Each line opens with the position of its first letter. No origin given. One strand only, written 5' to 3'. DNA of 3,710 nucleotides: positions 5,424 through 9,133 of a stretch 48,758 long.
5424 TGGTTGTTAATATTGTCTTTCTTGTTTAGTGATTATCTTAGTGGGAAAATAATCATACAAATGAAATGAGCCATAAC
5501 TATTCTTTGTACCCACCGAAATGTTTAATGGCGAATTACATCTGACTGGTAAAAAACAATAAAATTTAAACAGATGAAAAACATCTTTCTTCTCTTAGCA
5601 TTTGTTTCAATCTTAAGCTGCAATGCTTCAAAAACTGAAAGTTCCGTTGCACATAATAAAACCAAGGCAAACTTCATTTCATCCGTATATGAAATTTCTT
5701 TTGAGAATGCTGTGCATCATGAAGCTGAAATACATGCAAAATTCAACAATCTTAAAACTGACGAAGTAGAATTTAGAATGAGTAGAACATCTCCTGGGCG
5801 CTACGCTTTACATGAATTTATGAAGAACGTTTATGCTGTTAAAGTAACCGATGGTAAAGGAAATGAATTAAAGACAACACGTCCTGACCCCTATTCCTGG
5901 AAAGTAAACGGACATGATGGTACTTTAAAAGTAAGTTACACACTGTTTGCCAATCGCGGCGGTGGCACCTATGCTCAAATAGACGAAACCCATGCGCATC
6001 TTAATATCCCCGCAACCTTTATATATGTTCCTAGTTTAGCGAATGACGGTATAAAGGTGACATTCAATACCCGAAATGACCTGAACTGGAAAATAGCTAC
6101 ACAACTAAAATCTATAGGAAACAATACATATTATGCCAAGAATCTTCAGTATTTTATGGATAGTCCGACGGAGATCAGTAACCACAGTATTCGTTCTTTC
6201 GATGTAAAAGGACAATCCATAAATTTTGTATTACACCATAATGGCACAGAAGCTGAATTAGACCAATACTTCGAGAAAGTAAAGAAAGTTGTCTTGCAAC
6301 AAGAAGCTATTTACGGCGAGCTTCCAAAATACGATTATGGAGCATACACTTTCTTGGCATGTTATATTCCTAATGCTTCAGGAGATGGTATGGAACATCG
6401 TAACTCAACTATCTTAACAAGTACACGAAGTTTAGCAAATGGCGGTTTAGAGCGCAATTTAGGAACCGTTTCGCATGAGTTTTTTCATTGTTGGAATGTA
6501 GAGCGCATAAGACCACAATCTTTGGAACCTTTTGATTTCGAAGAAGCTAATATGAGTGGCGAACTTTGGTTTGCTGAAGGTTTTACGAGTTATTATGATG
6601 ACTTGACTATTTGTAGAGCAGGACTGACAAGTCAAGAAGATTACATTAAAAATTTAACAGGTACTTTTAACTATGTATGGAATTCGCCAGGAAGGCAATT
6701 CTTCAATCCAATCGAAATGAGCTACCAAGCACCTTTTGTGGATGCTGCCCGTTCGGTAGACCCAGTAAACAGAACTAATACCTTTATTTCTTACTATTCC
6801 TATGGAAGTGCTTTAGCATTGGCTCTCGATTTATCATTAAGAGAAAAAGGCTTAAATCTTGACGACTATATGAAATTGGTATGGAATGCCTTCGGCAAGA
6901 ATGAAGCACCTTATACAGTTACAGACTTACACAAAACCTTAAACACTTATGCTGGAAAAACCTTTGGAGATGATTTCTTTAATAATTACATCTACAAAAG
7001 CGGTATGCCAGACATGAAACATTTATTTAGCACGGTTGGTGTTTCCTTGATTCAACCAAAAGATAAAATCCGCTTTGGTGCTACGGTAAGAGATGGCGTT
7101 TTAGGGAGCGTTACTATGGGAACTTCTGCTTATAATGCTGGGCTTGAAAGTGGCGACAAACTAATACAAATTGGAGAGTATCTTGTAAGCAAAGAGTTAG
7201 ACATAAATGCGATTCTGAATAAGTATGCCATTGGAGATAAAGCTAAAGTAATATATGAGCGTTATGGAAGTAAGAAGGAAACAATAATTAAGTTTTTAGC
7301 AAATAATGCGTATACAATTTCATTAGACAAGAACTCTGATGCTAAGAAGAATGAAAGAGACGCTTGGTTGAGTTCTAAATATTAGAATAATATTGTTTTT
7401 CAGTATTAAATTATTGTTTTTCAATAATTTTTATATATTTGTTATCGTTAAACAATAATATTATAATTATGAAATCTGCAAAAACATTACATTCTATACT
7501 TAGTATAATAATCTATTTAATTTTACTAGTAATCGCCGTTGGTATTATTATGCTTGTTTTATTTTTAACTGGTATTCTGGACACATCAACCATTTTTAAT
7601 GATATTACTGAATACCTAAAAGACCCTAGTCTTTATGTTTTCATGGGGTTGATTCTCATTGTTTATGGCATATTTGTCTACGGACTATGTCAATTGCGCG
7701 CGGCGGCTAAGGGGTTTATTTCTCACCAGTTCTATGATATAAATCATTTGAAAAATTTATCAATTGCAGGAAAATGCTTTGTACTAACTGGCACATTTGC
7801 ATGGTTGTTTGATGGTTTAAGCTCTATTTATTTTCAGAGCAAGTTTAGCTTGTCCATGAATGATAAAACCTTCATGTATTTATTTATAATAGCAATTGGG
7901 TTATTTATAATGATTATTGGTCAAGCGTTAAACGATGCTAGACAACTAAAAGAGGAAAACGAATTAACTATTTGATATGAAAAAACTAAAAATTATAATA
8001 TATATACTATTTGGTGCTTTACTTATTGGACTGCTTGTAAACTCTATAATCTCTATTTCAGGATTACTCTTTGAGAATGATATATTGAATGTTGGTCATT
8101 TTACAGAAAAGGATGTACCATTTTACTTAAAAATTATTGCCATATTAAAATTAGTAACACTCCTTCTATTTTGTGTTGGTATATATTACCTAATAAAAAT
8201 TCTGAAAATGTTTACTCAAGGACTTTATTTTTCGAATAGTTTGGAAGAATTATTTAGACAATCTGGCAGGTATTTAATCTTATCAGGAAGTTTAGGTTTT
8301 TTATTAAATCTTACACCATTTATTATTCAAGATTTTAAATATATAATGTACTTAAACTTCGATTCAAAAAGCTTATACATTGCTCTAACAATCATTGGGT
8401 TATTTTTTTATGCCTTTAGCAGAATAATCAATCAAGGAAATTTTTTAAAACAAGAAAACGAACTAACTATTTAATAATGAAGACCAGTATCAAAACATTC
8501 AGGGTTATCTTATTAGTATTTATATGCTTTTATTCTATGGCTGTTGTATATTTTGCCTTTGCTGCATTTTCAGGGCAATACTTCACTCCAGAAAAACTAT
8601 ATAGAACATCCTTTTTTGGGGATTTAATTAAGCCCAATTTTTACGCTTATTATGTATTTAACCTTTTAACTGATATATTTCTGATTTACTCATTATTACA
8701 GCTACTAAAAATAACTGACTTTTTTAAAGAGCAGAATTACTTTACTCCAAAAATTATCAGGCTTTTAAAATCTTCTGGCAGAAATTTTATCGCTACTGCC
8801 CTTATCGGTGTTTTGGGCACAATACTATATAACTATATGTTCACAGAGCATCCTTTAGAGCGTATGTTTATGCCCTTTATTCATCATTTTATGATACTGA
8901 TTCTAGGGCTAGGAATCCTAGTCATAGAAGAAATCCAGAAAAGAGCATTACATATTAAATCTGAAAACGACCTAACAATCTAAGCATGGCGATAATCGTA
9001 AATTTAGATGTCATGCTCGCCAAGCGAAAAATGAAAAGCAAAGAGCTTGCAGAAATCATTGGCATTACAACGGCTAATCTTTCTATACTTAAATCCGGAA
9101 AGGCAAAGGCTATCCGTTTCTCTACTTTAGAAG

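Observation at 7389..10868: Six tightly packed genes: three tandem DUF2975-type membrane paralogs, a YozG-like HTH, umuC and a umuD-like S24 peptidase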

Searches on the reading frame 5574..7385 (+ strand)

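Call 3: search_protein_families(library=pfam, proteins=[window:5574-7385:+], max_evalue=0.01)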
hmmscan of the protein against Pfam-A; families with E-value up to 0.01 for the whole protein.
window:5574-7385:+ (603 aa): 4 families
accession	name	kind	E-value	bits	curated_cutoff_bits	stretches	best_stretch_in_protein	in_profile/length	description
PF17899.6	Peptidase_M61_N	-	8.8e-46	156.4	23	1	39-203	2-168/168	Peptidase M61 N-terminal domain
PF05299.18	Peptidase_M61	-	7.1e-35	120.4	22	1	295-412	2-116/118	M61 glycyl aminopeptidase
PF13180.12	PDZ_2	-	3.9e-05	24.3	27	1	489-571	4-77/80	PDZ domain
PF01433.26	Peptidase_M1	-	0.0051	16.9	27.7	0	252-350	20-111/218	Peptidase family M1 domain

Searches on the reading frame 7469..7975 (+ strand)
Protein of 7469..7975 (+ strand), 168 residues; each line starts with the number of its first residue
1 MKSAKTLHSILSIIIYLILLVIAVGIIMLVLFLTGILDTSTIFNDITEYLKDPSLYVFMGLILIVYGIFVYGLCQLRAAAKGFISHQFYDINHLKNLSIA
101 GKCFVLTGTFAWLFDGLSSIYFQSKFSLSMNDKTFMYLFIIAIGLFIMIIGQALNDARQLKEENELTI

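Call 3: search_protein_families(library=pfam, proteins=[window:7469-7975:+], max_evalue=0.01)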
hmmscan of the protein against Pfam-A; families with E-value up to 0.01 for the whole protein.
window:7469-7975:+ (168 aa): 1 family
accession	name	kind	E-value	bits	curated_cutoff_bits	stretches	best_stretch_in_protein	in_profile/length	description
PF11188.13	DUF2975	-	1.4e-06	28.6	27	1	48-168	14-130/130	Protein of unknown function (DUF2975)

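Call 4: search_protein_families(library=ncbifam, proteins=[window:7469-7975:+], max_evalue=0.01)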
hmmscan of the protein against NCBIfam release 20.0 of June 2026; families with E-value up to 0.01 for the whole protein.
window:7469-7975:+ (168 aa): 0 families

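Call 52: search_protein_families(library=padloc, proteins=[window:7469-7975:+], max_evalue=0.01)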
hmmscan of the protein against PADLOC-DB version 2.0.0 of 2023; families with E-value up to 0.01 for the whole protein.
window:7469-7975:+ (168 aa): 0 families

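Call 53: search_protein_families(library=phrogs, proteins=[window:7469-7975:+], max_evalue=0.001)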
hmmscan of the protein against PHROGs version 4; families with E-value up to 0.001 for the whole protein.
window:7469-7975:+ (168 aa): 0 families

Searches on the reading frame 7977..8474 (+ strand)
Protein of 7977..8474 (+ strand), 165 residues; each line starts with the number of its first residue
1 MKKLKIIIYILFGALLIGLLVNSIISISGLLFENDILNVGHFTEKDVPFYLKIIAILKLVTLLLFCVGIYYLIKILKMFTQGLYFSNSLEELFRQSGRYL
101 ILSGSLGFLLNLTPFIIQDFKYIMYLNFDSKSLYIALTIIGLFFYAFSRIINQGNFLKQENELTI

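Call 3: search_protein_families(library=pfam, proteins=[window:7977-8474:+], max_evalue=0.01)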
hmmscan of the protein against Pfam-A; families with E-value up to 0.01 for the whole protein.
window:7977-8474:+ (165 aa): 1 family
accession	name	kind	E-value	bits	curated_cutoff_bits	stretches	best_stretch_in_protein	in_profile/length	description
PF11188.13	DUF2975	-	1.9e-06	28.2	27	1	54-165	20-130/130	Protein of unknown function (DUF2975)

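Call 4: search_protein_families(library=ncbifam, proteins=[window:7977-8474:+], max_evalue=0.01)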
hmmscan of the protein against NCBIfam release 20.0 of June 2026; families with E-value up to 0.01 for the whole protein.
window:7977-8474:+ (165 aa): 0 families

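Call 52: search_protein_families(library=padloc, proteins=[window:7977-8474:+], max_evalue=0.01)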
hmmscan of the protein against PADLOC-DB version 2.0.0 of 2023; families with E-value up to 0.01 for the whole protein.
window:7977-8474:+ (165 aa): 0 families

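Call 53: search_protein_families(library=phrogs, proteins=[window:7977-8474:+], max_evalue=0.001)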
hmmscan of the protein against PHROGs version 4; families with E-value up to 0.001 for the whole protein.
window:7977-8474:+ (165 aa): 0 families

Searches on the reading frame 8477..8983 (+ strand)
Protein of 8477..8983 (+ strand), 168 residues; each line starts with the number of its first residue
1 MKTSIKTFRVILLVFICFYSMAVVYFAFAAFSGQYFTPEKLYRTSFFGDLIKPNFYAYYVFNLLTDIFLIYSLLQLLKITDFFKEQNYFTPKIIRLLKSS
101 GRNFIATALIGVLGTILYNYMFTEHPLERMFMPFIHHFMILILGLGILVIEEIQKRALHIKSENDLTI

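Call 3: search_protein_families(library=pfam, proteins=[window:8477-8983:+], max_evalue=0.01)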
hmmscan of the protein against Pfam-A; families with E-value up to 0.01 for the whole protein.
window:8477-8983:+ (168 aa): 1 family
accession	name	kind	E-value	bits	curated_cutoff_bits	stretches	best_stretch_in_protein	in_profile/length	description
PF11188.13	DUF2975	-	3.1e-15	56.7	27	1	55-168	17-130/130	Protein of unknown function (DUF2975)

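Call 4: search_protein_families(library=ncbifam, proteins=[window:8477-8983:+], max_evalue=0.01)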
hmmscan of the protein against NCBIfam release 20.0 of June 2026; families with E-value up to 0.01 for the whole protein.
window:8477-8983:+ (168 aa): 0 families

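Call 52: search_protein_families(library=padloc, proteins=[window:8477-8983:+], max_evalue=0.01)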
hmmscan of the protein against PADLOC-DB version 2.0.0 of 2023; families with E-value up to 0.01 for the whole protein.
window:8477-8983:+ (168 aa): 0 families

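Call 53: search_protein_families(library=phrogs, proteins=[window:8477-8983:+], max_evalue=0.001)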
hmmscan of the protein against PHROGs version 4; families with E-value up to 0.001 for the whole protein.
window:8477-8983:+ (168 aa): 0 families

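Call 54: find_homologous_proteins(query=window:8477-8983:+, max_evalue=0.001)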
Query window:8477-8983:+ (168 aa): 2 proteins with E <= 0.001 among 129 candidates.
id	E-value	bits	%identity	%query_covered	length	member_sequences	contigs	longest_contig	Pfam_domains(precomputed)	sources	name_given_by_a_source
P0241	7.3e-98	343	96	100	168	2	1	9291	PF11188.14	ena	-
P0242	9.5e-43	164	51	100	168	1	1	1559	PF11188.14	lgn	-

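Call 56: find_encoding_contigs(protein=P0241, flank=5000, max_places=3)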
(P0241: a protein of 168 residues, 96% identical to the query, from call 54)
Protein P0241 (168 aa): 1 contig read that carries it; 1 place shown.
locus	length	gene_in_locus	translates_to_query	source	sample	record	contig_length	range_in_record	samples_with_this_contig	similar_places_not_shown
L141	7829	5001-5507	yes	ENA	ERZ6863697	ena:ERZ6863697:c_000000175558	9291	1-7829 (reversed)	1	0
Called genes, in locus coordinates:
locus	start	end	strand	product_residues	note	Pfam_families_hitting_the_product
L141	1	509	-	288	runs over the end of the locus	PF13621:Cupin_8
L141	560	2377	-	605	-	PF07715:Plug, PF00593:TonB_dep_Rec_b-barrel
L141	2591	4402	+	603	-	PF17899:Peptidase_M61_N, PF05299:Peptidase_M61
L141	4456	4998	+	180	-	-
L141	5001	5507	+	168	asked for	PF11188:DUF2975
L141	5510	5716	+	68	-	PF13443:HTH_26, PF01381:HTH_3 (weak)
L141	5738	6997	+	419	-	PF00817:IMS, PF11799:IMS_C, PF13438:DUF4113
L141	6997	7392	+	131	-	PF00717:Peptidase_S24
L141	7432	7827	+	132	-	?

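Call 71: predict_structure(alignment_id=A2)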
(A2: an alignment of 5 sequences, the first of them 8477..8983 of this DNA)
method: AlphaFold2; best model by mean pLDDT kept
length: 168 residues; sequences in the alignment: 5
mean_pLDDT: 79.9   pTM: 0.72
mean pLDDT of the five models: 79.9, 79.0, 78.2, 77.6, 77.6
residues with pLDDT >= 90: 57; 70-90: 75; 50-70: 23; < 50: 13
segments of 3 or more residues with pLDDT < 50: 38-50
pLDDT, mean of each block of 10 residues (from residue 1): 80 94 84 56 43 69 89 92 77 92 93 79 63 84 95 91 77
secondary structure, 60 per line:
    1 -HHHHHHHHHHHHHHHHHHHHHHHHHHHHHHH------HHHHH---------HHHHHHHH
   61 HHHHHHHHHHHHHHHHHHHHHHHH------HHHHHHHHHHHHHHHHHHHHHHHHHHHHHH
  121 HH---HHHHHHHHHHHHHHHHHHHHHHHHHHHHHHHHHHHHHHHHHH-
elements in order: H2-32 H39-43 H53-84 H91-122 H126-167

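Call 73: fold_search(model_id=the predicted structure, library=pdb)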
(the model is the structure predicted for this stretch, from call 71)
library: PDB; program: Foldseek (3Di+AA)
matches with E <= 10: 209; with E <= 0.001: 0
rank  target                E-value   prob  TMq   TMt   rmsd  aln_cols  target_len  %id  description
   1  9k49_D                2.9e-01  0.54  0.34  0.28  27.3       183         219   14  Cryo-EM structure of inner membrane TolQRA complex in CYMAL-6-Neopentyl Glycol detergent micelles (released 2025-07-09)
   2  9kpz_B                3.4e-01  0.57  0.35  0.28  27.0       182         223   13  Structure of TolQRA complex at pH 5.4 from E.coli (released 2026-03-04)
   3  9rms_H                3.9e-01  0.97  0.41  0.39   3.9       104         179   21  GluA4 in complex with TARP-2, Resting II state, structure of TMD/LBD domains (released 2025-09-24)
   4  7oca_I                3.9e-01  0.89  0.42  0.39   5.1       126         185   17  Resting state full-length GluA1/A2 heterotertramer in complex with TARP gamma 8 and CNIH2 (released 2021-06-09)
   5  6qkc_I                4.1e-01  0.63  0.33  0.34   7.0       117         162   19  GluA1/2 In complex with auxiliary subunit gamma-8 (released 2019-03-27)
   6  9rn4_G                4.4e-01  0.75  0.35  0.33   6.1       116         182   17  GluA4 in complex with TARP-2, desensitized state, structure of TMD/LBD domains (released 2025-09-24)
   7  9rms_G                4.6e-01  0.77  0.35  0.34   5.5       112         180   17  GluA4 in complex with TARP-2, Resting II state, structure of TMD/LBD domains (released 2025-09-24)
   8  9qdn_E                4.8e-01  0.72  0.35  0.31   6.0       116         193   17  GluA4 in complex with TARP-2, resting state I, structure of TMD/LBD (released 2025-09-24)
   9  8p3x_F                5.4e-01  0.63  0.35  0.34   7.7       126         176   17  Homomeric GluA2 flip R/G-edited Q/R-edited F231A mutant in tandem with TARP gamma-2, desensitized conformation 1 (released 2023-08-30)
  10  9quq_A                5.4e-01  0.41  0.35  0.29  28.2       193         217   12  cryo-EM structure of TolQR conformation2 in SMA nanodiscs (released 2025-12-17)
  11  8c1r_F                5.6e-01  0.60  0.35  0.34   7.7       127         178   16  Resting state homomeric GluA2 F231A mutant AMPA receptor in complex with TARP gamma-2 (released 2023-08-30)
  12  8c2h_E                5.9e-01  0.69  0.34  0.33   5.8       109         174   16  Transmembrane domain of active state homomeric GluA1 AMPA receptor in tandem with TARP gamma 3 (released 2023-08-30)
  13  9z6w_G                5.9e-01  0.63  0.33  0.33   5.9       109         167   17  The structure of TMD with 4 TARPs from all native AMPA receptor subtypes (released 2026-02-04)
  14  9ddm_E                6.6e-01  0.35  0.34  0.27  26.7       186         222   12  E. coli TolAQR conformation I (released 2025-07-09)
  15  8c1p_E                7.3e-01  0.63  0.34  0.33   5.8       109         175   16  Active state homomeric GluA1 AMPA receptor in complex with TARP gamma 3 (released 2023-08-30)
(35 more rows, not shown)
